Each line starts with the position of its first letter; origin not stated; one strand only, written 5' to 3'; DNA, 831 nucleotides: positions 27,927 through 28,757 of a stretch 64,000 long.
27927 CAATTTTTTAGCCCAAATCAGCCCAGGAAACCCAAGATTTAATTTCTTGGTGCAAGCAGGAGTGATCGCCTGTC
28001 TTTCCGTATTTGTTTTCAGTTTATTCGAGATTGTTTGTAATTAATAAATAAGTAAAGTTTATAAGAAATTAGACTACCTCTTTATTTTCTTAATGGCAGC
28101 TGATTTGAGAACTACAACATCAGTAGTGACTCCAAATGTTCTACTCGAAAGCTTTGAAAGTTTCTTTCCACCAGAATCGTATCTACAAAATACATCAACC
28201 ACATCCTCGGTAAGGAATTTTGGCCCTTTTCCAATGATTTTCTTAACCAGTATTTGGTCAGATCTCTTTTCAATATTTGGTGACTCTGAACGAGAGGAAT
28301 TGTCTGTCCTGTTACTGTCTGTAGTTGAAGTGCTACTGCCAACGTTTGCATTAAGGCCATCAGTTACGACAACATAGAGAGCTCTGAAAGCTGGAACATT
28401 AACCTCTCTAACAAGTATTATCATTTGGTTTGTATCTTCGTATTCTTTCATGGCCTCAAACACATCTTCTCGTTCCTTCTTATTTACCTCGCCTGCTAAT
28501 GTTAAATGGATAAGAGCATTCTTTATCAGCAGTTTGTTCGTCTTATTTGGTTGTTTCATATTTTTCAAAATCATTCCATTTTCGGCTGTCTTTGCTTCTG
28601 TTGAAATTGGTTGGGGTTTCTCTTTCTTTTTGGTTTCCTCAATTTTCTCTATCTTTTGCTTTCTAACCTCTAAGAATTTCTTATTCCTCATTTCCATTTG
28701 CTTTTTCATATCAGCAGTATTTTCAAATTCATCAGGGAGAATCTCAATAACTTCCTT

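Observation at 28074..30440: CAMSAP/Patronin-type CKK domain protein without a CH domain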

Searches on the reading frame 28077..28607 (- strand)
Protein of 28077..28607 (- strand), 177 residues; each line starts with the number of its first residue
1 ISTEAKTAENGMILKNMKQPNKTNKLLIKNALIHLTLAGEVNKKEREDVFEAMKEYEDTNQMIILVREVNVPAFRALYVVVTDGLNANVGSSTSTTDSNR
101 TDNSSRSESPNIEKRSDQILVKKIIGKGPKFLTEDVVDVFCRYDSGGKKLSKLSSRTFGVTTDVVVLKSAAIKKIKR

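Call 19: find_homologous_proteins(query=window:28077-28607:-, max_evalue=0.001)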
Query window:28077-28607:- (177 aa): 1 proteins with E <= 0.001 among 107 candidates.
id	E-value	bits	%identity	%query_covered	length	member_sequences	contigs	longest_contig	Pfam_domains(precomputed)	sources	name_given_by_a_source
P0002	1.3e-100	352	100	95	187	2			PF08683.17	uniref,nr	uniref:CKK domain protein n=1 Tax=Naegleria gruberi TaxID=5762 RepID=UPI0012B67DCB|nr:Chain W, CKK d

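Call 30: search_protein_representatives(protein=window:28077-28607:-)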
Query: 177 residues. Proteins with E-value up to 0.001 (for the whole library): 177; up to 1e-10: 7; up to 1e-30: 2. The best 150 are listed.
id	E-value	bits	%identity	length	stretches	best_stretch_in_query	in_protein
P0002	4.3e-101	351.8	99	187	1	9-177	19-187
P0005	4.0e-35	137.6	59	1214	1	14-173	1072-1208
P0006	2.4e-28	115.5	42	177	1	10-175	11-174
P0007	6.0e-23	98.0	50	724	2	6-80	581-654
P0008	1.9e-19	86.7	36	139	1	37-175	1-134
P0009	1.7e-11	60.9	30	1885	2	22-169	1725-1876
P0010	6.4e-11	58.9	34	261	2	115-176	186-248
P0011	5.0e-10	56.0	39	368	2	122-168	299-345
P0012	3.9e-09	53.1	39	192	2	120-168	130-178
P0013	4.0e-09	53.1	38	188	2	121-169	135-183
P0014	8.4e-09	52.1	36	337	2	127-173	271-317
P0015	1.1e-08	51.7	41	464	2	21-80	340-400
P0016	1.3e-08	51.5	38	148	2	16-79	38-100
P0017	1.7e-08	51.1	38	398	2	120-167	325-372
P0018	1.7e-08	51.1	38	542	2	121-171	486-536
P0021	4.1e-08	49.8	36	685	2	121-175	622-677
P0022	4.9e-08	49.6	33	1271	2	19-82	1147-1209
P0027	1.2e-07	48.3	31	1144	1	9-169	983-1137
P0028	1.3e-07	48.2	41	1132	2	15-79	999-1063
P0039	4.2e-07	46.6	34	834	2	121-168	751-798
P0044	6.9e-07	45.9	33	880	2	118-174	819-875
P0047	1.0e-06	45.3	37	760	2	121-176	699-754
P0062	3.0e-06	43.8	36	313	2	120-168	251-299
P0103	2.2e-05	40.9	36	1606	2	120-167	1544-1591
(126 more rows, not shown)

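Call 31: search_protein_families(library=pfam, proteins=[P0005, P0007, P0009, P0022, P0027, P0028, P0021, P0039, P0044], max_evalue=0.001)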
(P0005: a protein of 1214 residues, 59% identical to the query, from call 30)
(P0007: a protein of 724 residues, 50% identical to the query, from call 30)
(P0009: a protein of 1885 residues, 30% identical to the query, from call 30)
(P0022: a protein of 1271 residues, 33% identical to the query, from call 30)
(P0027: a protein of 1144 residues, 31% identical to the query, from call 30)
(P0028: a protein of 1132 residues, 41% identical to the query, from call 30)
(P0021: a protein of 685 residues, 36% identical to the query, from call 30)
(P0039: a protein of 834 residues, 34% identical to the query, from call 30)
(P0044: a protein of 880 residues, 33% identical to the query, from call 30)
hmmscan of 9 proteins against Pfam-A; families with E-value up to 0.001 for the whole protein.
P0005 (1214 aa): 2 families
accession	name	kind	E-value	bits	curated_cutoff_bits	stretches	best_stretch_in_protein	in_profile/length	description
PF08683.16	CAMSAP_CKK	-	3.7e-22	79.1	27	1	1076-1200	6-117/119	Microtubule-binding calmodulin-regulated spectrin-associated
PF25532.1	CH_CAMSAP2_N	-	0.00016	22.2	27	0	234-337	46-134/135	CAMSAP2-like, calponin-homology domain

P0007 (724 aa): 1 family
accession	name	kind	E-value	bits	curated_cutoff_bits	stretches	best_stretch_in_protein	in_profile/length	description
PF08683.16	CAMSAP_CKK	-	1.8e-29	102.6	27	1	595-706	8-118/119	Microtubule-binding calmodulin-regulated spectrin-associated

P0009 (1885 aa): 1 family
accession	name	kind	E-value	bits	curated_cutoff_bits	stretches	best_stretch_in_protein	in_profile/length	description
PF08683.16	CAMSAP_CKK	-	4.6e-27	94.9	27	1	1724-1794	9-78/119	Microtubule-binding calmodulin-regulated spectrin-associated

P0022 (1271 aa): 1 family
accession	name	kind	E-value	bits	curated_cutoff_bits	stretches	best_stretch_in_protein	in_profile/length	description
PF08683.16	CAMSAP_CKK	-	3.6e-26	92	27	1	1147-1260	7-119/119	Microtubule-binding calmodulin-regulated spectrin-associated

P0027 (1144 aa): 1 family
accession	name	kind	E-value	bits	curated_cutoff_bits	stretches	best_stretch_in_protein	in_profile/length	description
PF08683.16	CAMSAP_CKK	-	3.4e-26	92.1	27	2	995-1064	9-77/119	Microtubule-binding calmodulin-regulated spectrin-associated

P0028 (1132 aa): 2 families
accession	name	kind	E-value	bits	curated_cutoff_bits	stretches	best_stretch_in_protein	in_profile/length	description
PF08683.16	CAMSAP_CKK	-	7.8e-37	126.4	27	1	998-1117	1-119/119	Microtubule-binding calmodulin-regulated spectrin-associated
PF11971.13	CAMSAP_CH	-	0.00038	20.7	27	1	9-36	9-36/85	CAMSAP CH domain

P0021 (685 aa): 3 families
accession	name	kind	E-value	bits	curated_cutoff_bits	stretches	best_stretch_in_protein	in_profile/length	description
PF08683.16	CAMSAP_CKK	-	5.1e-27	94.7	27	1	556-668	6-119/119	Microtubule-binding calmodulin-regulated spectrin-associated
PF11971.13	CAMSAP_CH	-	5.2e-09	36.3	27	1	70-132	9-70/85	CAMSAP CH domain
PF22161.1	Mre11_C_bact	-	0.00072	19.9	27.4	0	474-502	12-40/47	Mre11 C-terminal domain, bacteria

P0039 (834 aa): 3 families
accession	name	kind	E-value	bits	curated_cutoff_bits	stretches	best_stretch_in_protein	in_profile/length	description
PF08683.16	CAMSAP_CKK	-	2.2e-34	118.5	27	1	678-797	6-119/119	Microtubule-binding calmodulin-regulated spectrin-associated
PF25532.1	CH_CAMSAP2_N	-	7.3e-22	78.3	27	1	9-129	5-131/135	CAMSAP2-like, calponin-homology domain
PF17095.10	CAMSAP_CC1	-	3.9e-11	43.1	27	1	331-380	8-57/59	Spectrin-binding region of Ca2+-Calmodulin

P0044 (880 aa): 1 family
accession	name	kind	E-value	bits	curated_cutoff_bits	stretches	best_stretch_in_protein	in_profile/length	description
PF08683.16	CAMSAP_CKK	-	4e-22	79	27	1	753-868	8-119/119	Microtubule-binding calmodulin-regulated spectrin-associated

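Call 32: list_cluster_members(proteins=[P0005, P0006, P0007, P0008, P0009, P0010, P0004, P0027, P0022, P0015])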
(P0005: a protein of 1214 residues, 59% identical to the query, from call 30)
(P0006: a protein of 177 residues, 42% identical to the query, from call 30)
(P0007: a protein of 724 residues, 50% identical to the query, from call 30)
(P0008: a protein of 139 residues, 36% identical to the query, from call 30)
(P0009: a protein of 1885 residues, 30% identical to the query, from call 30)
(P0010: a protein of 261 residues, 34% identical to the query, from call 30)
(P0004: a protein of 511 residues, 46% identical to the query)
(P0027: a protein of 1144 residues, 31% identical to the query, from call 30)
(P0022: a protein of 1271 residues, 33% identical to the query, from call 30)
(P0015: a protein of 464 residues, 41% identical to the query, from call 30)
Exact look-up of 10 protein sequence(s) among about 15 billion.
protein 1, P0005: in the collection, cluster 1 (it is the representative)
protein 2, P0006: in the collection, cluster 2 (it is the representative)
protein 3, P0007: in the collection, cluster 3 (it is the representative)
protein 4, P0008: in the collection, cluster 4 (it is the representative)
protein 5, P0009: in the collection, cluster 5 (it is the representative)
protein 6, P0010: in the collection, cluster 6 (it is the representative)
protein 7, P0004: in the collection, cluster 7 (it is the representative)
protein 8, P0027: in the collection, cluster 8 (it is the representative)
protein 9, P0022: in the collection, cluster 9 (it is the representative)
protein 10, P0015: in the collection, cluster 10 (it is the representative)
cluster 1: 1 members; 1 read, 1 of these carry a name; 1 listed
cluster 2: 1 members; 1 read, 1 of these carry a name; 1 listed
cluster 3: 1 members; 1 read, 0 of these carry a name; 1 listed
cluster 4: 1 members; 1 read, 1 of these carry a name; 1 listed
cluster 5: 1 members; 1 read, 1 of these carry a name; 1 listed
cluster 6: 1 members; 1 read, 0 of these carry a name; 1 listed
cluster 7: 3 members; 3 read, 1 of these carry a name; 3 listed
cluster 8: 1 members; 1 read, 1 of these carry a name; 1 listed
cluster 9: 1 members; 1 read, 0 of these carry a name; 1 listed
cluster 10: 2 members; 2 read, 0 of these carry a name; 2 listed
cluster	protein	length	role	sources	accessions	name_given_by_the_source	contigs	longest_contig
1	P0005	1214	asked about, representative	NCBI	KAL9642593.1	hypothetical protein ABK040_011158 [Willaertia magna]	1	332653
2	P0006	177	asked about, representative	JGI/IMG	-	hypothetical protein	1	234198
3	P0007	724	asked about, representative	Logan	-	-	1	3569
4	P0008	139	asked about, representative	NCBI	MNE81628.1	Microtubule-binding calmodulin-regulated spectrin-associated [compost metagenome]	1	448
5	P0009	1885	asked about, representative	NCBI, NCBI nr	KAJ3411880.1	Calmodulin-regulated spectrin-associated protein 1 [Chytridiales sp. JEL 0842]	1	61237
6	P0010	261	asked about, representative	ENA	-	-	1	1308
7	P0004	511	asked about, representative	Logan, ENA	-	-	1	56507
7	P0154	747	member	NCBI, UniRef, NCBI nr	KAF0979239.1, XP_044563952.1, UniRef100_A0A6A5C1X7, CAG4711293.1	hypothetical protein FDP41_001582 [Naegleria fowleri] | CKK domain-containing protein n=1 Tax=Naegleria fowleri TaxID=5763 RepID=A0A6A5C1X7_NAEFO | uncharacterized protein FDP41_001582 [Naegleria fowleri]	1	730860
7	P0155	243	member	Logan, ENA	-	-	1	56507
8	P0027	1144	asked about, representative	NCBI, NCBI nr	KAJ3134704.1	hypothetical protein HK101_004320 [Irineochytrium annulatum]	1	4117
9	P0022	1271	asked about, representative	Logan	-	-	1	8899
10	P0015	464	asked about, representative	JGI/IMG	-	-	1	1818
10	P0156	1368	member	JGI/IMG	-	-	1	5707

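Call 39: search_protein_families(library=pfam, proteins=[P0154], max_evalue=10)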
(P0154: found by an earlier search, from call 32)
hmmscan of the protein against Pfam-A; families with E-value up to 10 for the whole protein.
P0154 (747 aa): 1 family
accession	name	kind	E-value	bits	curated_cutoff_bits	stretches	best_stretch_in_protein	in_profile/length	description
PF08683.16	CAMSAP_CKK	-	8.5e-22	77.9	27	1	588-735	6-117/119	Microtubule-binding calmodulin-regulated spectrin-associated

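Call 42: search_protein_families(library=pfam, alignment_id=A2, max_evalue=0.001)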
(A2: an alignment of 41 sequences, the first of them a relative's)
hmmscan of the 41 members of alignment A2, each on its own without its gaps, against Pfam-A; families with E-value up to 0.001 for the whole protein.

A. member 1, P0005 (1214 aa): 2 families
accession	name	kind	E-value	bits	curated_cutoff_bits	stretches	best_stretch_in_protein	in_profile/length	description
PF08683.16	CAMSAP_CKK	-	3.7e-22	79.1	27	1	1076-1200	6-117/119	Microtubule-binding calmodulin-regulated spectrin-associated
PF25532.1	CH_CAMSAP2_N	-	0.00016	22.2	27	0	234-337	46-134/135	CAMSAP2-like, calponin-homology domain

B. families by the number of members that match (of 41 scanned): 9 families
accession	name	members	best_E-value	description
PF08683.16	CAMSAP_CKK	41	4.1e-57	Microtubule-binding calmodulin-regulated spectrin-associated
PF11971.13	CAMSAP_CH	18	9.3e-38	CAMSAP CH domain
PF25532.1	CH_CAMSAP2_N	16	8.4e-53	CAMSAP2-like, calponin-homology domain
PF17095.10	CAMSAP_CC1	15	3.9e-26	Spectrin-binding region of Ca2+-Calmodulin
PF00307.36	CH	2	1.3e-06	Calponin homology (CH) domain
PF15305.11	IFT43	1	5.1e-16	Intraflagellar transport protein 43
PF06294.16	CH_2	1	2.2e-05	CH-like domain in sperm protein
PF12595.13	iRhom1-2_N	1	0.00064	Inactive rhomboid proteins 1/2, N-terminal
PF22161.1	Mre11_C_bact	1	0.00072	Mre11 C-terminal domain, bacteria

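Call 47: search_protein_families(library=pfam, proteins=[P0103, P0047, P0062, P0022], max_evalue=0.01)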
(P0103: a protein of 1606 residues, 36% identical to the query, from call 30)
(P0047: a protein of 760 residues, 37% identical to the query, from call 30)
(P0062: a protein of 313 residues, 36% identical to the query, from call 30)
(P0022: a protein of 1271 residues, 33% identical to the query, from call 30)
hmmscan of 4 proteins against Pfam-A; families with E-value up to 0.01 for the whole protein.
P0103 (1606 aa): 1 family
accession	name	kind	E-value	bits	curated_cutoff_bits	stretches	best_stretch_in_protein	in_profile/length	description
PF08683.16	CAMSAP_CKK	-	1.1e-36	125.9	27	1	1479-1590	8-118/119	Microtubule-binding calmodulin-regulated spectrin-associated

P0047 (760 aa): 3 families
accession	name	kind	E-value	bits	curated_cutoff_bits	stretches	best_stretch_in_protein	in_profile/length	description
PF08683.16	CAMSAP_CKK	-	4.4e-26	91.7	27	1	633-744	6-118/119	Microtubule-binding calmodulin-regulated spectrin-associated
PF11971.13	CAMSAP_CH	-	2.5e-06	27.7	27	1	105-163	15-72/85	CAMSAP CH domain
PF00307.36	CH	-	0.0082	16.8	26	0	78-177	5-91/109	Calponin homology (CH) domain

P0062 (313 aa): 1 family
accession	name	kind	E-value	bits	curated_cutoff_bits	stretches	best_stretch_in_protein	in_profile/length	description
PF08683.16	CAMSAP_CKK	-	6.7e-23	81.5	27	1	187-297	7-118/119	Microtubule-binding calmodulin-regulated spectrin-associated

P0022 (1271 aa): 2 families
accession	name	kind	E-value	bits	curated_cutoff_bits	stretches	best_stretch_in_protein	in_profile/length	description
PF08683.16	CAMSAP_CKK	-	3.6e-26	92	27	1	1147-1260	7-119/119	Microtubule-binding calmodulin-regulated spectrin-associated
PF25532.1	CH_CAMSAP2_N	-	0.0069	16.8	27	0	47-137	57-133/135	CAMSAP2-like, calponin-homology domain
